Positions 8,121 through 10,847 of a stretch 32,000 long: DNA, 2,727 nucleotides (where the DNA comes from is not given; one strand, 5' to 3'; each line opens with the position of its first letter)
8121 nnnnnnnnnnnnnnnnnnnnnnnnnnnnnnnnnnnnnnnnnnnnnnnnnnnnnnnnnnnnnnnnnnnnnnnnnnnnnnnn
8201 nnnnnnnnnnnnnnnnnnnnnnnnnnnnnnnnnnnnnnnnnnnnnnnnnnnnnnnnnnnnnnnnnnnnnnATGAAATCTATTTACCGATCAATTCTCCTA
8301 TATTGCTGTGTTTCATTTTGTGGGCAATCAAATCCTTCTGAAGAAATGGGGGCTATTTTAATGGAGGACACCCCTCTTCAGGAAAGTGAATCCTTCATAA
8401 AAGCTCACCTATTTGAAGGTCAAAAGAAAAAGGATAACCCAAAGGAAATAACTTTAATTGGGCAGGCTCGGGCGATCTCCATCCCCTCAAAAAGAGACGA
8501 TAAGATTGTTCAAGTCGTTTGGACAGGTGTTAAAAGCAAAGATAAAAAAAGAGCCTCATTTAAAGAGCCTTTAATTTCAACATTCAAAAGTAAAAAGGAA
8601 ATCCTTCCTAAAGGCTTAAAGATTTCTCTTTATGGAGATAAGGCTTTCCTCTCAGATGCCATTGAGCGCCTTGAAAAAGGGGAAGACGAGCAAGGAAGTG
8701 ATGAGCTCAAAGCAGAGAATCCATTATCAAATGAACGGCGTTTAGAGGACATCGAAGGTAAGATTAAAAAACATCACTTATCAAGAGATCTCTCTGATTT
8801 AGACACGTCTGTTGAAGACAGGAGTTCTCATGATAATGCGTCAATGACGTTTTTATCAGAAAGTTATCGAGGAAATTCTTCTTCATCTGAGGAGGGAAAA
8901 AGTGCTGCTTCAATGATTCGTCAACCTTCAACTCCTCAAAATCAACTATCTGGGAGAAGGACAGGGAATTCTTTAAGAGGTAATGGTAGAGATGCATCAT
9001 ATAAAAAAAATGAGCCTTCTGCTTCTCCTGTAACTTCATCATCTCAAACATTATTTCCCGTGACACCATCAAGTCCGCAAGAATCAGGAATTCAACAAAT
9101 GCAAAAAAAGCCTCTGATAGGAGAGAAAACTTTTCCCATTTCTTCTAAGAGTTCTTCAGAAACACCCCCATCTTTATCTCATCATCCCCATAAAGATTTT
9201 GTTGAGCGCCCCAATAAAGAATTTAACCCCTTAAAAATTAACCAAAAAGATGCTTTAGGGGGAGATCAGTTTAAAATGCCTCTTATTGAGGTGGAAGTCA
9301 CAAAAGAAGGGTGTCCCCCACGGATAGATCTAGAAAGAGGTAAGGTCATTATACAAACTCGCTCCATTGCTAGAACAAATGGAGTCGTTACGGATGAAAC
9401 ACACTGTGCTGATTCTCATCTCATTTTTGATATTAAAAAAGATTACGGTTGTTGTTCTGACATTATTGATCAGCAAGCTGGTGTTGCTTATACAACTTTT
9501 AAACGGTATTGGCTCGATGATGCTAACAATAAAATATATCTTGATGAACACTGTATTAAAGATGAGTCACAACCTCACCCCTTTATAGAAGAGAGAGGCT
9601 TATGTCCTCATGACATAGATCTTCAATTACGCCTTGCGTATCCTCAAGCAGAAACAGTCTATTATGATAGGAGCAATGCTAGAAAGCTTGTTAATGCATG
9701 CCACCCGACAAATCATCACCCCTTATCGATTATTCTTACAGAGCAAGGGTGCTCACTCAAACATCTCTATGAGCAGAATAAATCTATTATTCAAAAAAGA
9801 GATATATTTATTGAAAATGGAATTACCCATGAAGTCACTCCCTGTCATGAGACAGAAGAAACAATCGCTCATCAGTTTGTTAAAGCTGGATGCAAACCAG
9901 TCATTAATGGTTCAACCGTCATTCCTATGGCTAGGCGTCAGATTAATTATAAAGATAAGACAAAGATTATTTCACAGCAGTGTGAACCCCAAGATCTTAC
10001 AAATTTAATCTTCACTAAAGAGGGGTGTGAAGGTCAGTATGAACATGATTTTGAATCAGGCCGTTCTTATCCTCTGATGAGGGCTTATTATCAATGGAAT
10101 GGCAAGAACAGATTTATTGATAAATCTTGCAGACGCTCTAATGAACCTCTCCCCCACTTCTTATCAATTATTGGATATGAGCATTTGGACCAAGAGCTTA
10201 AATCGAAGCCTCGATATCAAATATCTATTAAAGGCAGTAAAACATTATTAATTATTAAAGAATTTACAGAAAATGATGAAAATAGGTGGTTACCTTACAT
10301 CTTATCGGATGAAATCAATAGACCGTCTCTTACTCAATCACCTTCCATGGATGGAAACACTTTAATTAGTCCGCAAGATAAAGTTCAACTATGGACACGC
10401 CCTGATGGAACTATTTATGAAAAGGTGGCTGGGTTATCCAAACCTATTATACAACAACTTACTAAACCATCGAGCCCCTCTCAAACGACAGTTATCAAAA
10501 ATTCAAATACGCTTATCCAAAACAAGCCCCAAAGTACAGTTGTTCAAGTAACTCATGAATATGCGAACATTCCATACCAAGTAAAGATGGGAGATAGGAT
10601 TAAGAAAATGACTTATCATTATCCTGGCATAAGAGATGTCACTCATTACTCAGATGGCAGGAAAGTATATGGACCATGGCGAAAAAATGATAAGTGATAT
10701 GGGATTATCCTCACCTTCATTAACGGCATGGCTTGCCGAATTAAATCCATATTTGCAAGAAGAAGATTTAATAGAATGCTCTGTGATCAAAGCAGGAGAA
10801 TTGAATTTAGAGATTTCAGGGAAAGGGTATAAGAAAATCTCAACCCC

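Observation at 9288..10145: Six tandem roughly 47-residue Cys-pair modules in an 808-aa secreted protein wedged between virB10 and virB11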

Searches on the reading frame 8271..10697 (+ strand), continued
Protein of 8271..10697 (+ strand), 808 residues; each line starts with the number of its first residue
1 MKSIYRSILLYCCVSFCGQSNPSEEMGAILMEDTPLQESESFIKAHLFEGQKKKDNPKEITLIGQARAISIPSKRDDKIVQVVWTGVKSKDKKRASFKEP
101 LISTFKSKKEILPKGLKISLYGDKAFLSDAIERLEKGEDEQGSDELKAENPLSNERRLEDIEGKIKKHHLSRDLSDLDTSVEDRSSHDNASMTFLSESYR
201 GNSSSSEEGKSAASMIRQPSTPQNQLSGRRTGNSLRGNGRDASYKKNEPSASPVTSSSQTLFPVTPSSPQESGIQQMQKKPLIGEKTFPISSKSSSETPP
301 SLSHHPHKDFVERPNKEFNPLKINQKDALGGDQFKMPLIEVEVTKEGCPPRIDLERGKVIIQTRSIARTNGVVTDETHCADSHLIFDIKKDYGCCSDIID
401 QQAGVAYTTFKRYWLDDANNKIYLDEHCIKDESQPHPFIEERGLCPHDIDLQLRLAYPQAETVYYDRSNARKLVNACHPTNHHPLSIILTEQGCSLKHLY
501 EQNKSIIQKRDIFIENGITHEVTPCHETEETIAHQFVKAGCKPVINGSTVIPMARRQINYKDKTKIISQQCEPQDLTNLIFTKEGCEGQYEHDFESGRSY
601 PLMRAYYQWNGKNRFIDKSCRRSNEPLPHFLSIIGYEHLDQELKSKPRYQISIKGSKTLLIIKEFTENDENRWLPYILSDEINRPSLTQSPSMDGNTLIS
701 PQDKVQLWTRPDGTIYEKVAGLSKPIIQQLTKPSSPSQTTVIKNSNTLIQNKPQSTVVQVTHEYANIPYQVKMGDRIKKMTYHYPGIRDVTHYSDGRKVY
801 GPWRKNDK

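Call 79: find_encoding_contigs(protein=P0001, flank=6000, max_places=2)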
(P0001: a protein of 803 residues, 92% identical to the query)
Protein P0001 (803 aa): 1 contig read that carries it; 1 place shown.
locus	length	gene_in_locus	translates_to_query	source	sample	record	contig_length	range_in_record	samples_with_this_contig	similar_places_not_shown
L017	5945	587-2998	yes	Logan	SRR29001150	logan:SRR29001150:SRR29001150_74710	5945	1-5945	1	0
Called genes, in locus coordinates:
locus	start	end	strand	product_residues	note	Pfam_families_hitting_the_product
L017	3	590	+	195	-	?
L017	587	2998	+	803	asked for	-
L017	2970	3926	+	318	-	PF00437:T2SSE, PF27713:UCP018868 (weak)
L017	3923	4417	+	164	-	PF01464:SLT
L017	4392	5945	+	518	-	?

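Call 83: search_protein_families(library=pfam, proteins=[P0085, P0178, P0047, P0139, P0060, P0172, P0126], max_evalue=0.001)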
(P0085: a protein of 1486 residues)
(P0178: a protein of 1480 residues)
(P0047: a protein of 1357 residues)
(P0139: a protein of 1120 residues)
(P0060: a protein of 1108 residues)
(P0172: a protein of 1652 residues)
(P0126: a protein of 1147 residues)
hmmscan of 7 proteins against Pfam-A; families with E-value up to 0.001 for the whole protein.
P0085 (1486 aa): 0 families

P0178 (1480 aa): 0 families

P0047 (1357 aa): 2 families
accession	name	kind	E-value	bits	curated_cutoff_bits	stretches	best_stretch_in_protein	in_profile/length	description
PF23262.1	NFD4_C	-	2.6e-05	24.6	27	0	87-120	32-63/215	NFD4, C-terminal domain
PF13973.12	DUF4222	-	4.7e-05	23.3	27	0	968-985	8-25/53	Domain of unknown function (DUF4222)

P0139 (1120 aa): 0 families

P0060 (1108 aa): 0 families

P0172 (1652 aa): 0 families

P0126 (1147 aa): 1 family
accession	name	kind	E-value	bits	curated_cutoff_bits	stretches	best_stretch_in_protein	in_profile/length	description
PF05268.17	GP38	-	0.0001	22.7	25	1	955-1145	30-216/218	Phage tail fibre adhesin Gp38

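Call 85: find_encoding_contigs(protein=P0126, flank=6000, max_places=2)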
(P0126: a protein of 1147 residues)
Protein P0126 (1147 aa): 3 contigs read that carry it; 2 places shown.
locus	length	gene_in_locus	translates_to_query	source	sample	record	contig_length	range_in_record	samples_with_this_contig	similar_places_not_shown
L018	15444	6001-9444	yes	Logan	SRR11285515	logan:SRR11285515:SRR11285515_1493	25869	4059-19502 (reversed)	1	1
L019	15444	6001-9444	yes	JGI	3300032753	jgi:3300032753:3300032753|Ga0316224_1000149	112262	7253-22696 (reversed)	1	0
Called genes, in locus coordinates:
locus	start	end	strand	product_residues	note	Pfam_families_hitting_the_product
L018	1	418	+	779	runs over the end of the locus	-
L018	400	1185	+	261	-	-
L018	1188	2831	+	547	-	PF04610:TrbL (weak)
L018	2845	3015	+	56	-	-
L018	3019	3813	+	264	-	PF04335:VirB8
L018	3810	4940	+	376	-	PF03524:CagX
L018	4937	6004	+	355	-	PF03743:TrbI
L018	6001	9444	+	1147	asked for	PF05268:GP38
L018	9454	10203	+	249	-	PF18312:ScsC_N, PF13462:Thioredoxin_4, PF13098:Thioredoxin_2 (faint), PF01323:DSBA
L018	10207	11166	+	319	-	PF00437:T2SSE, PF27713:UCP018868 (weak)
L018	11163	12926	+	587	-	PF02534:T4SS-DNA_transf, PF10412:TrwB_AAD_bind, PF12696:TraG-D_C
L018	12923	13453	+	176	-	PF13091:PLDc_2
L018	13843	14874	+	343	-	PF13662:Toprim_4 (weak), PF13362:Toprim_3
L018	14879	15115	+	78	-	-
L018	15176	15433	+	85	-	-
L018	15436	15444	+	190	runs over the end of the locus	-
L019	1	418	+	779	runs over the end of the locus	-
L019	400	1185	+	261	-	-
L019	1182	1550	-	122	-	-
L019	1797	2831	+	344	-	PF04610:TrbL (weak)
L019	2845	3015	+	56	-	-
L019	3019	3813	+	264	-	PF04335:VirB8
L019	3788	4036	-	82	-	-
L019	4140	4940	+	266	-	PF03524:CagX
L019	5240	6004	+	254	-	PF03743:TrbI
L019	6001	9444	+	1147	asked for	PF05268:GP38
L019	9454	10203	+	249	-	PF18312:ScsC_N, PF13462:Thioredoxin_4, PF13098:Thioredoxin_2 (faint), PF01323:DSBA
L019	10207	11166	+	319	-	PF00437:T2SSE, PF27713:UCP018868 (weak)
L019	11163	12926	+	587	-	PF02534:T4SS-DNA_transf, PF10412:TrwB_AAD_bind, PF12696:TraG-D_C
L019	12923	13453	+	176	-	PF13091:PLDc_2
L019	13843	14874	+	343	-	PF13662:Toprim_4 (weak), PF13362:Toprim_3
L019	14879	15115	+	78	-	-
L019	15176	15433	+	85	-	-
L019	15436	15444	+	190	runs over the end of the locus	-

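Call 86: search_protein_families(library=pfam, proteins=[P0101, P0089, P0182, P0016, P0130, P0122, P0082, P0132, P0127, P0077], max_evalue=0.01)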
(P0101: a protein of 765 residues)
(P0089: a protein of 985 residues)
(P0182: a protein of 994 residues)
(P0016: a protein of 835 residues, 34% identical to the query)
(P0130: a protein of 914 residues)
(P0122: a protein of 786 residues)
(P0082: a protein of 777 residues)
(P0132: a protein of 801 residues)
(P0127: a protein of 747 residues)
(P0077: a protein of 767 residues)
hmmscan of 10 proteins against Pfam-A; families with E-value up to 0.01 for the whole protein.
P0101 (765 aa): 0 families

P0089 (985 aa): 0 families

P0182 (994 aa): 0 families

P0016 (835 aa): 1 family
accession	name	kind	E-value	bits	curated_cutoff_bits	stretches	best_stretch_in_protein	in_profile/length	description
PF10438.15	Cyc-maltodext_C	-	0.00036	21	22.2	0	761-791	10-39/76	Cyclo-malto-dextrinase C-terminal domain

P0130 (914 aa): 0 families

P0122 (786 aa): 0 families

P0082 (777 aa): 0 families

P0132 (801 aa): 0 families

P0127 (747 aa): 0 families

P0077 (767 aa): 0 families

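Call 90: find_encoding_contigs(protein=P0042, flank=5000, max_places=1)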
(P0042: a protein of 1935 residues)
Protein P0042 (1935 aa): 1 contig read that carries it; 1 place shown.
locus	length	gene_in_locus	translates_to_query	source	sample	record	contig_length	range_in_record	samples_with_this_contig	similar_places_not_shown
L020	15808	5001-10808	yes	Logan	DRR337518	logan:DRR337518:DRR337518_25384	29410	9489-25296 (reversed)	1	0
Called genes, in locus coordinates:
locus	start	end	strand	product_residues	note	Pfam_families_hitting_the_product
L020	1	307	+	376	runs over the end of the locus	-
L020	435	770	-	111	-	PF01381:HTH_3, PF13560:HTH_31 (weak)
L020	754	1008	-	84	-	PF05016:ParE_toxin (weak)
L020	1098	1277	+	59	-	-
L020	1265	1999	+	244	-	PF04335:VirB8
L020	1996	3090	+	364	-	PF03524:CagX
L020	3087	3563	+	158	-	-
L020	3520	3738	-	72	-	-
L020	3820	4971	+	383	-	PF03743:TrbI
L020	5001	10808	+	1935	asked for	-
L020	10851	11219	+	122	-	PF00436:SSB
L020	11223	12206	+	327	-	PF00437:T2SSE, PF27713:UCP018868 (weak)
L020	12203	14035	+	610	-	PF02534:T4SS-DNA_transf, PF10412:TrwB_AAD_bind, PF12696:TraG-D_C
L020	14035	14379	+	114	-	-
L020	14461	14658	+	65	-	-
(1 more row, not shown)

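Call 91: find_encoding_contigs(protein=P0064, flank=5000, max_places=1)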
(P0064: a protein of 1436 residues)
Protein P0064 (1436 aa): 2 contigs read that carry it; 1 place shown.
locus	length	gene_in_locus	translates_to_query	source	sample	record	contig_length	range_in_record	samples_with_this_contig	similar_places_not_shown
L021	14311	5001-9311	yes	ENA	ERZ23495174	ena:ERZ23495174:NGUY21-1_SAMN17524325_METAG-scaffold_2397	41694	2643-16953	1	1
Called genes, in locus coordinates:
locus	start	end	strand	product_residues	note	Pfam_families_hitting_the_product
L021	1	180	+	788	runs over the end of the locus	PF03135:CagE_TrbE_VirB (weak)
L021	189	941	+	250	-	-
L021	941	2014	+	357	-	-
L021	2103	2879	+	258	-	PF04335:VirB8 (weak)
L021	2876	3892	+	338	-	PF03524:CagX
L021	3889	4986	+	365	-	PF03743:TrbI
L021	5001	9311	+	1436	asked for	-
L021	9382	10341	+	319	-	PF00437:T2SSE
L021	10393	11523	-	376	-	PF00487:FA_desaturase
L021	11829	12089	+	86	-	-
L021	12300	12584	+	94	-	-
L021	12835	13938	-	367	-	PF00589:Phage_integrase (weak)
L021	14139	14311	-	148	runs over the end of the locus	-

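Call 92: find_encoding_contigs(protein=P0183, flank=5000, max_places=1)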
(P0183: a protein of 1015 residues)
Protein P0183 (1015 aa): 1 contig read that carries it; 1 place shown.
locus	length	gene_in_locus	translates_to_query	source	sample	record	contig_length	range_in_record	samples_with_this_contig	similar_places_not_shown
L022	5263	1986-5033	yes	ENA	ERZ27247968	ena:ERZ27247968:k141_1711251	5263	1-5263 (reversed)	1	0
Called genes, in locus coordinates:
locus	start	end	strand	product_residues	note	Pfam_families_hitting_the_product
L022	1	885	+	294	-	?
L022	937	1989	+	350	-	PF03743:TrbI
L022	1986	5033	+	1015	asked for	-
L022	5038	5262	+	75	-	?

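Call 93: search_protein_families(library=phrogs, proteins=[window:8271-10694:+, P0126], max_evalue=0.01)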
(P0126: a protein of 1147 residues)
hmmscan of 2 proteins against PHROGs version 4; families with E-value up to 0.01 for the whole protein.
window:8271-10694:+ (808 aa): 0 families

P0126 (1147 aa): 3 families
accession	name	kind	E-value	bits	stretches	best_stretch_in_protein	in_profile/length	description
phrog_11439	-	tail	1.5e-12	47.6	1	951-1129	574-754/775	tail fiber protein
phrog_10745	-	unknown function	9.9e-06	26.4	1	930-1057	51-166/353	-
phrog_2056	-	tail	5.9e-05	23.8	1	968-1145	87-265/267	tail fiber protein; host specificity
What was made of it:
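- On Gp38-type phage tail-fibre adhesin: Only the distant family member P0126 does (PHROG 11439 E 1.5e-12; PF05268 22.7 bits, below the cutoff of 25; calls 83, 93).
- Nor is a phage tail-fibre receptor-binding tip in P0126 (call 93).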

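Call 94: search_protein_families(library=phrogs, proteins=[P0101, P0172, P0089, P0182, P0016, P0130, P0085, P0178], max_evalue=0.001)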
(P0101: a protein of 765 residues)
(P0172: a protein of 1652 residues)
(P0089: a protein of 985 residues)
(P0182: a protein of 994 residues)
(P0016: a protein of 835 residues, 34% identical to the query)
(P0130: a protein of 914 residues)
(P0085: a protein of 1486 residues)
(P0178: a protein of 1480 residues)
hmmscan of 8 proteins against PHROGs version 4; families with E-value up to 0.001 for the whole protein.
P0101 (765 aa): 0 families

P0172 (1652 aa): 0 families

P0089 (985 aa): 0 families

P0182 (994 aa): 0 families

P0016 (835 aa): 0 families

P0130 (914 aa): 0 families

P0085 (1486 aa): 0 families

P0178 (1480 aa): 0 families

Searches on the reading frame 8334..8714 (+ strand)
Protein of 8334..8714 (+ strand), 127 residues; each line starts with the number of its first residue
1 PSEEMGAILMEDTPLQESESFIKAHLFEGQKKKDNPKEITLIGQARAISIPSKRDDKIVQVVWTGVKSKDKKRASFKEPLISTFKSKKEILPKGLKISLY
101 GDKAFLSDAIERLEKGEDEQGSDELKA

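Call 56: predict_structure(alignment_id=A4)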
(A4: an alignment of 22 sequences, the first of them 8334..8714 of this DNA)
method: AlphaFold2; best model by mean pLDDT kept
length: 127 residues; sequences in the alignment: 22
mean_pLDDT: 85.1   pTM: 0.77
mean pLDDT of the five models: 85.1, 83.9, 82.2, 81.5, 80.0
residues with pLDDT >= 90: 80; 70-90: 25; 50-70: 12; < 50: 10
segments of 3 or more residues with pLDDT < 50: 121-127
pLDDT, mean of each block of 10 residues (from residue 1): 79 93 86 64 95 90 93 92 94 94 90 78 45
secondary structure, 60 per line:
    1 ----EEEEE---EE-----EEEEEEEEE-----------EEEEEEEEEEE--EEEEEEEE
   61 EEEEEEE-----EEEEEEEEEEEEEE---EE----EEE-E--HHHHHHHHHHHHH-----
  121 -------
elements in order: E5-9 E20-28 E40-50 E53-67 E73-86 E96-98 H103-115
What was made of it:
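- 8334..8690 (+): Conserved N-terminal domain (aa 22-140): beta-sheet plus a C-terminal amphipathic helix. Proposed docking domain. AF2 pLDDT 85, pTM 0.77 (call 56).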

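Call 58: fold_search(model_id=the predicted structure, library=pdb)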
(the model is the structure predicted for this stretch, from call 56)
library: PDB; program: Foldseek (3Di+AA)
matches with E <= 10: 523; with E <= 0.001: 0
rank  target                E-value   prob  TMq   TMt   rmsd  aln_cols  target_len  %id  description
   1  6gyb_C                3.5e-02  0.99  0.37  0.25   6.1        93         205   16  Cryo-EM structure of the bacteria-killing type IV secretion system core complex from Xanthomonas citri (released 2018-10-24)
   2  8qq1_F                3.4e-01  0.15  0.22  0.14  11.6       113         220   12  SpNOX dehydrogenase domain, mutant F397W in complex with Flavin adenine dinucleotide (FAD) (released 2024-05-08)
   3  4gq2_M                3.6e-01  0.25  0.25  0.05   8.9       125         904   12  S. pombe Nup120-Nup37 complex (released 2012-10-03)
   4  2eix_A                3.8e-01  0.28  0.27  0.17   9.8       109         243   16  The Structure of Physarum polycephalum cytochrome b5 reductase (released 2007-04-17)
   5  9a1m_R                5.3e-01  0.28  0.23  0.04   7.6       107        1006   11  Integrative model of the nuclear pore complex from Schizosaccharomyces pombe (released 2021-11-12)
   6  9a7x_B                5.9e-01  0.20  0.28  0.06   8.7       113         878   12  Integrative model of ISPT-SYA by crosslinking MS and deep learning (released 2024-09-18)
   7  8pwz_A                5.9e-01  0.08  0.17  0.16   9.0        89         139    7  Crystal Structure of (3R)-hydroxyacyl-ACP dehydratase HadBD from Mycobacterium tuberculosis (released 2024-03-27)
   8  8x7h_E                6.2e-01  0.12  0.26  0.21  13.1       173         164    6  Crystal structure of the ternary complex of GID4-PROTAC(NEP162)-BRD4(BD1). (released 2025-03-26)
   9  8of7_B                6.2e-01  0.08  0.21  0.22  16.1       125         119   14  Cyc15 Diels Alderase (released 2023-06-21)
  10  1izn_A                6.9e-01  0.16  0.26  0.14  11.4       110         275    7  Crystal Structure of Actin Filament Capping Protein CapZ (released 2003-04-08)
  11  7cpx_A                8.1e-01  0.14  0.23  0.02  11.1        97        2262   10  Lovastatin nonaketide synthase (released 2021-01-13)
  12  1psu_B                8.6e-01  0.13  0.20  0.19  10.0        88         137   10  Structure of the E. coli PaaI protein from the phyenylacetic acid degradation operon (released 2003-07-08)
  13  8qq1_G                8.6e-01  0.11  0.24  0.15  12.5       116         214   12  SpNOX dehydrogenase domain, mutant F397W in complex with Flavin adenine dinucleotide (FAD) (released 2024-05-08)
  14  1xkz_A                8.6e-01  0.07  0.15  0.09  12.4        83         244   14  Crystal structure of the acylated beta-lactam sensor domain of Blar1 from S. aureus (released 2004-11-30)
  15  8qq1_C                9.0e-01  0.10  0.22  0.14  12.7       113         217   12  SpNOX dehydrogenase domain, mutant F397W in complex with Flavin adenine dinucleotide (FAD) (released 2024-05-08)
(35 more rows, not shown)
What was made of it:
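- The best structural hit of the N-domain is a chain of the X. citri T4SS core complex (call 58).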
